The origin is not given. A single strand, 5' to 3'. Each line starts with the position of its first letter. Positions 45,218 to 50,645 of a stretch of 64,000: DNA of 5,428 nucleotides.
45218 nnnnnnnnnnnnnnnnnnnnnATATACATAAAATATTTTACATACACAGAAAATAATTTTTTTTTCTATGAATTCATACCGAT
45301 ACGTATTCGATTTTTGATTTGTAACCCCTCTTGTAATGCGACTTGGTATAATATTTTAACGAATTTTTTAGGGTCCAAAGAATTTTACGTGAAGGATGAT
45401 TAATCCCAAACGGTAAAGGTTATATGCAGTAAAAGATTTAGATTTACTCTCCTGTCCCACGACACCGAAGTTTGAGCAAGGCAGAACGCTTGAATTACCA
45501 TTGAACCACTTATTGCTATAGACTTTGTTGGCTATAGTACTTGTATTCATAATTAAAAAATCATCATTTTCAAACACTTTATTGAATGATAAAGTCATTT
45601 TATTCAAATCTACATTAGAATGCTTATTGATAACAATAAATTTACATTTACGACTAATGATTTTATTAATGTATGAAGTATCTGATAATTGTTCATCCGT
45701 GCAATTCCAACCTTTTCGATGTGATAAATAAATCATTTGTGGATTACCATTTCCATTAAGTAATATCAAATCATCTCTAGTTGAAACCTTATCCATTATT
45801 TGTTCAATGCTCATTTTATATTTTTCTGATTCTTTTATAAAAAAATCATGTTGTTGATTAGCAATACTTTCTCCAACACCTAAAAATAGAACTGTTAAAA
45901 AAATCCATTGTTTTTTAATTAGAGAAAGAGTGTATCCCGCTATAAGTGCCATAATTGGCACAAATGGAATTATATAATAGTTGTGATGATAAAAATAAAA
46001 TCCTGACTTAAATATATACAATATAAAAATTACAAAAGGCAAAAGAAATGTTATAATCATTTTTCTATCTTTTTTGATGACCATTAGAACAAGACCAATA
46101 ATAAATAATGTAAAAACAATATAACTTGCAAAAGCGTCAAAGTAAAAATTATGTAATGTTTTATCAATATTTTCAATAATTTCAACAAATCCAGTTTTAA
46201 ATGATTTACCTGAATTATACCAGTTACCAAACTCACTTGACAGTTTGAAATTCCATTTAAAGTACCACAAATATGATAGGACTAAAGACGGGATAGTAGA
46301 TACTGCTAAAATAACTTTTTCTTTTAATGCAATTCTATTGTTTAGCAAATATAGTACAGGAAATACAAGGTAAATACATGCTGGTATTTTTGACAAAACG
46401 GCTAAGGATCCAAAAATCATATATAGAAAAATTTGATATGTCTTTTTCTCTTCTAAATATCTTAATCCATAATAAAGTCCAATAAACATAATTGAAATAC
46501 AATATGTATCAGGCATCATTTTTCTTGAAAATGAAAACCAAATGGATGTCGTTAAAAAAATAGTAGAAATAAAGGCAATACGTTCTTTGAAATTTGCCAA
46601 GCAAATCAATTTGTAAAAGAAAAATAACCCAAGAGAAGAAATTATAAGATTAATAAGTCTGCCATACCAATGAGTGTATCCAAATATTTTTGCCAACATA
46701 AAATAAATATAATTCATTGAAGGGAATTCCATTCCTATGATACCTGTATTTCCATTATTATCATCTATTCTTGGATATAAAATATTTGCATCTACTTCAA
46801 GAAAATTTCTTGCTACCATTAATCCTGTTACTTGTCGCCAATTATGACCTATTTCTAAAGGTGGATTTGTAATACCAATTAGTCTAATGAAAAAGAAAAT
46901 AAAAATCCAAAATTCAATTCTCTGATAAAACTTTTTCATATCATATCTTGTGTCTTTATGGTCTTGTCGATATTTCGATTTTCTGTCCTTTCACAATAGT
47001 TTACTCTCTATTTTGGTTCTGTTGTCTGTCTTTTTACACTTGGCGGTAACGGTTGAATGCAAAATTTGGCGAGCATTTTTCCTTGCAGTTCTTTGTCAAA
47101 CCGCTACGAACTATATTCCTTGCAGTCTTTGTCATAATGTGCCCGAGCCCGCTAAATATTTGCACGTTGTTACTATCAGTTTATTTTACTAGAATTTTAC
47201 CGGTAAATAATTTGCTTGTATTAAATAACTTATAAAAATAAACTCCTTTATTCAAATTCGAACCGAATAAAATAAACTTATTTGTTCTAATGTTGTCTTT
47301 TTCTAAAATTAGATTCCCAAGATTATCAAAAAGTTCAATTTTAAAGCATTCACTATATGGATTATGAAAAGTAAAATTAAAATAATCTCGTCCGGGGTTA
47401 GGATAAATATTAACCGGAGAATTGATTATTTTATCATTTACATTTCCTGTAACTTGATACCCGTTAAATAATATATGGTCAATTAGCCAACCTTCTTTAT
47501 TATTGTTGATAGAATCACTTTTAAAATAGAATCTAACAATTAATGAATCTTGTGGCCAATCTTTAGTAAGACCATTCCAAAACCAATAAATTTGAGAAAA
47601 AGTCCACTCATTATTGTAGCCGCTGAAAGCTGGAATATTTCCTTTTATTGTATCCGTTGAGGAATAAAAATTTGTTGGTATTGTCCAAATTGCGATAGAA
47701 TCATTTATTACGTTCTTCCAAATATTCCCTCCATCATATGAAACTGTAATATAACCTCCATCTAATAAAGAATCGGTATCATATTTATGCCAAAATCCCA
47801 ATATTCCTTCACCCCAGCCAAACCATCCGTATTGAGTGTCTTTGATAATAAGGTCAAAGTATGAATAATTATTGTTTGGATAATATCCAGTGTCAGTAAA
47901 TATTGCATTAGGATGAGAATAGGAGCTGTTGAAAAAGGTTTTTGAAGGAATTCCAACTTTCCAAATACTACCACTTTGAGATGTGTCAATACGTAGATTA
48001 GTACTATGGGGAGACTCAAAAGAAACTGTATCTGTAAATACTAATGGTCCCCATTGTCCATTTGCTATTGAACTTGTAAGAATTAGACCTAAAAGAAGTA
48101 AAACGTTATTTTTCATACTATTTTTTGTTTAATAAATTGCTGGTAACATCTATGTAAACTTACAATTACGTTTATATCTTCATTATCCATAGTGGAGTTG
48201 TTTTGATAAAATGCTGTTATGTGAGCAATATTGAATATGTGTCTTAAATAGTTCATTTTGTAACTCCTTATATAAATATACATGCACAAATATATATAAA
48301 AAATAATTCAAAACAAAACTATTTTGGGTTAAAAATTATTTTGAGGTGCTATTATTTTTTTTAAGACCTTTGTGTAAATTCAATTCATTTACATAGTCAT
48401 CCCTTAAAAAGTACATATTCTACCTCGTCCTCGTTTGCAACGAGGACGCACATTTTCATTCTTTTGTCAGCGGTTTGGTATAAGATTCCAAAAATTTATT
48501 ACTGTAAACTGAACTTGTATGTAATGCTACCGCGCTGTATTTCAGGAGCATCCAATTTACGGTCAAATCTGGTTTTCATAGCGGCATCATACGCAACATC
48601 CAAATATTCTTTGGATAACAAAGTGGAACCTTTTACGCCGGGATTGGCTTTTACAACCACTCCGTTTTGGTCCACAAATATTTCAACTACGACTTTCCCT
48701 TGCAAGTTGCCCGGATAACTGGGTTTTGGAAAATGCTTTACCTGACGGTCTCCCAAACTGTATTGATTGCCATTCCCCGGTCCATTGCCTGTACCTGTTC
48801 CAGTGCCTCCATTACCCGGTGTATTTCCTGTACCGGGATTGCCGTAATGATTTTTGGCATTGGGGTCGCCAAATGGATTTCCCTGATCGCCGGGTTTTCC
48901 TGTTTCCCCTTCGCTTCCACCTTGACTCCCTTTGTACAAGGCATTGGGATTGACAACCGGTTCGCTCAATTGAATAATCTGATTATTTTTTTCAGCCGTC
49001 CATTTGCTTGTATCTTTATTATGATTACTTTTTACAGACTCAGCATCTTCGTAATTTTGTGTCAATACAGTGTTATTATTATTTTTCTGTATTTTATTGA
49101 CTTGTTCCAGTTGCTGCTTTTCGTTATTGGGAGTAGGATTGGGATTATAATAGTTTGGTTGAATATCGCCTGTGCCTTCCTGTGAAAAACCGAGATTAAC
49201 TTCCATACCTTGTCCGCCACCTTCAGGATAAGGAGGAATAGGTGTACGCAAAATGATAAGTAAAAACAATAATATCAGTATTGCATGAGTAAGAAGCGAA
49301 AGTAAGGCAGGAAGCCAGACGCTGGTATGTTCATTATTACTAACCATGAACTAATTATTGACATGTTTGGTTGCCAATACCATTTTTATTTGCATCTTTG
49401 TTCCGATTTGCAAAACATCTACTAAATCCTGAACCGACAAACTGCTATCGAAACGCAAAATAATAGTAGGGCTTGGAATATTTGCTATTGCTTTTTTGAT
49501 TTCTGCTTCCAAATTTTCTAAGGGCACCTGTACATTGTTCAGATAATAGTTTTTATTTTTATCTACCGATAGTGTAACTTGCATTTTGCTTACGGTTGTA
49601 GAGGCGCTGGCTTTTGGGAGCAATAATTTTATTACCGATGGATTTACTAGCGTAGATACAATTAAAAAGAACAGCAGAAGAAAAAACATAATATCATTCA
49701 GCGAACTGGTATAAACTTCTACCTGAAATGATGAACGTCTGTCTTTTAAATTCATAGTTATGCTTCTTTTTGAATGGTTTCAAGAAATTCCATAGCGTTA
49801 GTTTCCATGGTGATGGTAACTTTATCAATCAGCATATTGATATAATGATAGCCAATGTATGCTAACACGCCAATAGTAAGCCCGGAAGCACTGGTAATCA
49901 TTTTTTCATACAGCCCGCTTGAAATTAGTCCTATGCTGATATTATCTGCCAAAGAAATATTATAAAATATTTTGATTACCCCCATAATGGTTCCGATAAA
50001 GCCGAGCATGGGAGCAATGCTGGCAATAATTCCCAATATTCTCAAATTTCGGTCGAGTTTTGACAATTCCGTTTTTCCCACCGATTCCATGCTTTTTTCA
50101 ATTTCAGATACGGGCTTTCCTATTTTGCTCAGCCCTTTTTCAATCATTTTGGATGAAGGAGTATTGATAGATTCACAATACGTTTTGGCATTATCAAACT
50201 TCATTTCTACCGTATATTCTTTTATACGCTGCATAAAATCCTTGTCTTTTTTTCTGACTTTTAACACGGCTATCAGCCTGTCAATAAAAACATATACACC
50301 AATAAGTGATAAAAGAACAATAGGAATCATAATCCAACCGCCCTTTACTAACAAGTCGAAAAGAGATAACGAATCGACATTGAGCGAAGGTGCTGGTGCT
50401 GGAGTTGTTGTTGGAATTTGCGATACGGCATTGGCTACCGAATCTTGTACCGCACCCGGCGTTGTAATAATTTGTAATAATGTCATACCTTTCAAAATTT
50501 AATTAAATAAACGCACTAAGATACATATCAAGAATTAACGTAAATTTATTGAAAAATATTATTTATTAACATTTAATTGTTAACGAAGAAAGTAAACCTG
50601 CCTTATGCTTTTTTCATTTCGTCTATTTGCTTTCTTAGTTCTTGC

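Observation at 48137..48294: A conserved promoter plus ~150-nt 5' leader is shared by two unrelated secreted-protein genes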

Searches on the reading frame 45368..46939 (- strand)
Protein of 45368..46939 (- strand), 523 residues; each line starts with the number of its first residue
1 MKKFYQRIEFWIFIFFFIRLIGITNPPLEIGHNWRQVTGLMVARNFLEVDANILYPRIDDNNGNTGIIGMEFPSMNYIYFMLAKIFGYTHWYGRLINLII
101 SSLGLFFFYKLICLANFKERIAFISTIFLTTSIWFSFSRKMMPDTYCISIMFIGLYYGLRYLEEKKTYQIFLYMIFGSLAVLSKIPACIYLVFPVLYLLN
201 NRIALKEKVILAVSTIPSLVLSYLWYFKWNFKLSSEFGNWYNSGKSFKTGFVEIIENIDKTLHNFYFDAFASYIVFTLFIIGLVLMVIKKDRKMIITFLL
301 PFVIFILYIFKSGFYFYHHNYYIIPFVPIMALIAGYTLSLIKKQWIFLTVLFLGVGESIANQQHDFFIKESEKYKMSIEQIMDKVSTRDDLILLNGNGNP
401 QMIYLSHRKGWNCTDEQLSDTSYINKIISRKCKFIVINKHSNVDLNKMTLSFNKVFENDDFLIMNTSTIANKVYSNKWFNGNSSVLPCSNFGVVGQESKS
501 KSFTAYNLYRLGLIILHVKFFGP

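Call 11: search_protein_families(library=pfam, proteins=[window:45368-46939:-], max_evalue=0.01)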
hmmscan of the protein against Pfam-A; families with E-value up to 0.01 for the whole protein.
window:45368-46939:- (523 aa): 2 families
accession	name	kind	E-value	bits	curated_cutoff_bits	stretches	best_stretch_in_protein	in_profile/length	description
PF13231.12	PMT_2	-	6.1e-12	46.5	26.1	1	73-224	4-159/160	Dolichyl-phosphate-mannose-protein mannosyltransferase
PF03901.23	Glyco_transf_22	-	0.00026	20.8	23.8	1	85-215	71-209/414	Alg9-like mannosyltransferase family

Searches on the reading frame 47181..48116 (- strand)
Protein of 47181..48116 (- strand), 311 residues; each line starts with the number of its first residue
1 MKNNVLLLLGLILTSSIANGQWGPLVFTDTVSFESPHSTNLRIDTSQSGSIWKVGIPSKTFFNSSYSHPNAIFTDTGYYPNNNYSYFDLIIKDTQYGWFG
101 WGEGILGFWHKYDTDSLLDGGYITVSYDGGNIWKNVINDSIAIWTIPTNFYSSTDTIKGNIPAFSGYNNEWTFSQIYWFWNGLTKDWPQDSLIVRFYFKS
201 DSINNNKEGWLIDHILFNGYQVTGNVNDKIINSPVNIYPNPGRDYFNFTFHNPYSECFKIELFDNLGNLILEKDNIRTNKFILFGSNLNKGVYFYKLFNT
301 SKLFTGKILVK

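Call 11: search_protein_families(library=pfam, proteins=[window:47181-48116:-], max_evalue=0.01)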
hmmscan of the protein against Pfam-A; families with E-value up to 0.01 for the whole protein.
window:47181-48116:- (311 aa): 1 family
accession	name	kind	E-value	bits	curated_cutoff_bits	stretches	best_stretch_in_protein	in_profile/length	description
PF18962.6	Por_Secre_tail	-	2.9e-11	43.9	27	1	237-310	1-75/75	Secretion system C-terminal sorting domain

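Call 22: find_encoding_contigs(protein=window:47181-48116:-, flank=10000, max_places=10)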
Protein window:47181-48116:- (311 aa): 3 contigs read that carry it; 1 place shown.
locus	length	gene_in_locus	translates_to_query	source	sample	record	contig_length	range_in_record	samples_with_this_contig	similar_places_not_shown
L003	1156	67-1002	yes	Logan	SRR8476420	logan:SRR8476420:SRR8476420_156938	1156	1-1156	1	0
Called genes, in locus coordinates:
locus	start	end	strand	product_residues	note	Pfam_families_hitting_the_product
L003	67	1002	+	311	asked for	PF18962:Por_Secre_tail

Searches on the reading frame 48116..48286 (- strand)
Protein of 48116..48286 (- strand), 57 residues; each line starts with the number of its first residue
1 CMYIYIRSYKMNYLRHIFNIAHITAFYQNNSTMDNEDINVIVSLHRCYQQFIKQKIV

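Call 27: find_related_loci(query=window:48116-48286:-, collection=genome_contigs, flank=5000)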
Query seq(57 aa) (57 aa) in genome_contigs; peptide patterns used: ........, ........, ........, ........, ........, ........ (x = any residue, [..] = any of these).
115 stretches matched a pattern, but none encodes a relative of the query by tblastn (E <= 1e-3).

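Call 44: find_homologous_proteins(query=window:48116-48256:-, max_evalue=0.01)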
Query seq(47 aa) (47 aa): 2 proteins with E <= 0.01 among 3 candidates.
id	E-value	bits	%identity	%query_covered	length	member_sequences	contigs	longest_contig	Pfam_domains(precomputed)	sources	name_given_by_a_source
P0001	7.7e-24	98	100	100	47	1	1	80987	-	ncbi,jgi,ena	-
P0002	2.6e-10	57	67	91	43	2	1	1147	-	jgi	-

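Call 46: find_encoding_contigs(protein=P0002, flank=10000)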
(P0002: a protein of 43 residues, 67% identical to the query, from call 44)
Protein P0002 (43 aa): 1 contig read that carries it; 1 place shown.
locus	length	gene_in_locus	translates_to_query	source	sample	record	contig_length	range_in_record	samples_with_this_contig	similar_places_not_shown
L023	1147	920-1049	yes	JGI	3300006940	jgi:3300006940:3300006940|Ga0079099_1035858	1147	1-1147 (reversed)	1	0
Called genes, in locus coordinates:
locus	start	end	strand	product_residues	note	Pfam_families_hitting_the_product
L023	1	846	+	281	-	?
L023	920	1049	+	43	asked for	-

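Call 47: find_encoding_contigs(protein=P0001, flank=10000)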
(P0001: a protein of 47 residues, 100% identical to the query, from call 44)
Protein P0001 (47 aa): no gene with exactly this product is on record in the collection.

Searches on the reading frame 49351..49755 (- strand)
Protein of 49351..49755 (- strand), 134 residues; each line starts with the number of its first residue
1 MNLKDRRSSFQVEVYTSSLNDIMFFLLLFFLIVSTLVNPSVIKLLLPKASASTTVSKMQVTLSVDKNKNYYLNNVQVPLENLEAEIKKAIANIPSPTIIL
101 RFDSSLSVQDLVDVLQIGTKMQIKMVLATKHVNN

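Call 11: search_protein_families(library=pfam, proteins=[window:49351-49755:-], max_evalue=0.01)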
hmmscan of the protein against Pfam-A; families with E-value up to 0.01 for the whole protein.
window:49351-49755:- (134 aa): 1 family
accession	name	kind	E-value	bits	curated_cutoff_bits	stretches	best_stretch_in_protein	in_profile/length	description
PF02472.21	ExbD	-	6.7e-25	88.1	25.4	1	11-126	5-122/128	Biopolymer transport protein ExbD/TolR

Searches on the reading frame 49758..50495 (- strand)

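Call 11: search_protein_families(library=pfam, proteins=[window:49758-50495:-], max_evalue=0.01)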
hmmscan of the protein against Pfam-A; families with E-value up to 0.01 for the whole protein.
window:49758-50495:- (245 aa): 1 family
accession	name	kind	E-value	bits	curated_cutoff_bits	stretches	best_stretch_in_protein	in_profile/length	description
PF01618.21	MotA_ExbB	-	1.6e-22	80.1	22.9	1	111-231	3-126/127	MotA/TolQ/ExbB proton channel family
